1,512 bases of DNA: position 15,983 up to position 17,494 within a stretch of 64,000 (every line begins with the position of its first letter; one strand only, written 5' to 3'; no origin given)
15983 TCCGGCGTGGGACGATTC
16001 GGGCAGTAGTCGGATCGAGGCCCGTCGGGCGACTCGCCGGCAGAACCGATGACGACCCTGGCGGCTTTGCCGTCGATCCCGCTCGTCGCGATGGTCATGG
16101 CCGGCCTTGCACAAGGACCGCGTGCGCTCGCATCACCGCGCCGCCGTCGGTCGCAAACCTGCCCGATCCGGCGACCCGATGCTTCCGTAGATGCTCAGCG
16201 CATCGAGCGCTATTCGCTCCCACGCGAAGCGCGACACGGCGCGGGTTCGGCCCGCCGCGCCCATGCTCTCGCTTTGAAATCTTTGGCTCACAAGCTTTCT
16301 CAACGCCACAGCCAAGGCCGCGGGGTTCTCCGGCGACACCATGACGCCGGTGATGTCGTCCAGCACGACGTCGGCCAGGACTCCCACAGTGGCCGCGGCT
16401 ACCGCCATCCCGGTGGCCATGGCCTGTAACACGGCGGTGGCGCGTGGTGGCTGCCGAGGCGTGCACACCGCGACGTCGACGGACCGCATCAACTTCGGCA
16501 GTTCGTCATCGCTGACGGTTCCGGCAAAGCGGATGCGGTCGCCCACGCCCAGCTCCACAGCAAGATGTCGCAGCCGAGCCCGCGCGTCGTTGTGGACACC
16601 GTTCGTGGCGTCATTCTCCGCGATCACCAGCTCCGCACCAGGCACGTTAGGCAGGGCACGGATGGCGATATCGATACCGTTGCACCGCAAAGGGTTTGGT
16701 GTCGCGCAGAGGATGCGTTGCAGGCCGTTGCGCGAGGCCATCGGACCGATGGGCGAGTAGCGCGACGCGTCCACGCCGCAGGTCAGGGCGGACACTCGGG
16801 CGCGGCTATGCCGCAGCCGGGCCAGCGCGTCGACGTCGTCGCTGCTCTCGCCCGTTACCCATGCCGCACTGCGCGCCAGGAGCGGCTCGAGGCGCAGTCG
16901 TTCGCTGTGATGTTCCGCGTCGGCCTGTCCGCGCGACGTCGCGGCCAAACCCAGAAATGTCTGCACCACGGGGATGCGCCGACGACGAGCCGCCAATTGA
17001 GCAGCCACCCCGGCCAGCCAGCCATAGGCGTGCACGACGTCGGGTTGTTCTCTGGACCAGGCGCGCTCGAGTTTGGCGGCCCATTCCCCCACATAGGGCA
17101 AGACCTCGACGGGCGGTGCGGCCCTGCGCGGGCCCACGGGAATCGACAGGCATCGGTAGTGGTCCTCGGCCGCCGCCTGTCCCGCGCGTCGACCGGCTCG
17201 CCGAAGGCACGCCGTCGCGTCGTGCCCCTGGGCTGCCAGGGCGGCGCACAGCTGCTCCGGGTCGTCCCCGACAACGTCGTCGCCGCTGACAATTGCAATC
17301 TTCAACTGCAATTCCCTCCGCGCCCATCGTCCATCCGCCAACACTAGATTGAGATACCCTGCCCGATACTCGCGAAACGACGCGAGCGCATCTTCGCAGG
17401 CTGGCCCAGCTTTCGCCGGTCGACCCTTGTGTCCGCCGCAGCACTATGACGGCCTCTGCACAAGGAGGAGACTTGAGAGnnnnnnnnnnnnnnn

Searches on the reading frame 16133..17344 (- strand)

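Call 51: search_protein_families(library=pfam, proteins=[window:16133-17344:-])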
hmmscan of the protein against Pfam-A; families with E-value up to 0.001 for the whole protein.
window:16133-17344:- (403 aa): 5 families
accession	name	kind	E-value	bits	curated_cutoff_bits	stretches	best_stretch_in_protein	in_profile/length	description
PF00534.26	Glycos_transf_1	-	1.5e-19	70.6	26.4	1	223-367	29-171/172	Glycosyl transferases group 1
PF13579.12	Glyco_trans_4_4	-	4e-17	63.4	29.7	1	30-187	8-155/158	Glycosyl transferase 4-like domain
PF13692.12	Glyco_trans_1_4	-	4.8e-17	63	27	1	222-353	15-141/142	Glycosyl transferases group 1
PF13439.12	Glyco_transf_4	-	1.7e-16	61.1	28.5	1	31-195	10-170/170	Glycosyltransferase Family 4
PF13477.12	Glyco_trans_4_2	-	0.00036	21.1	23.4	1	32-139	16-115/139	Glycosyl transferase 4-like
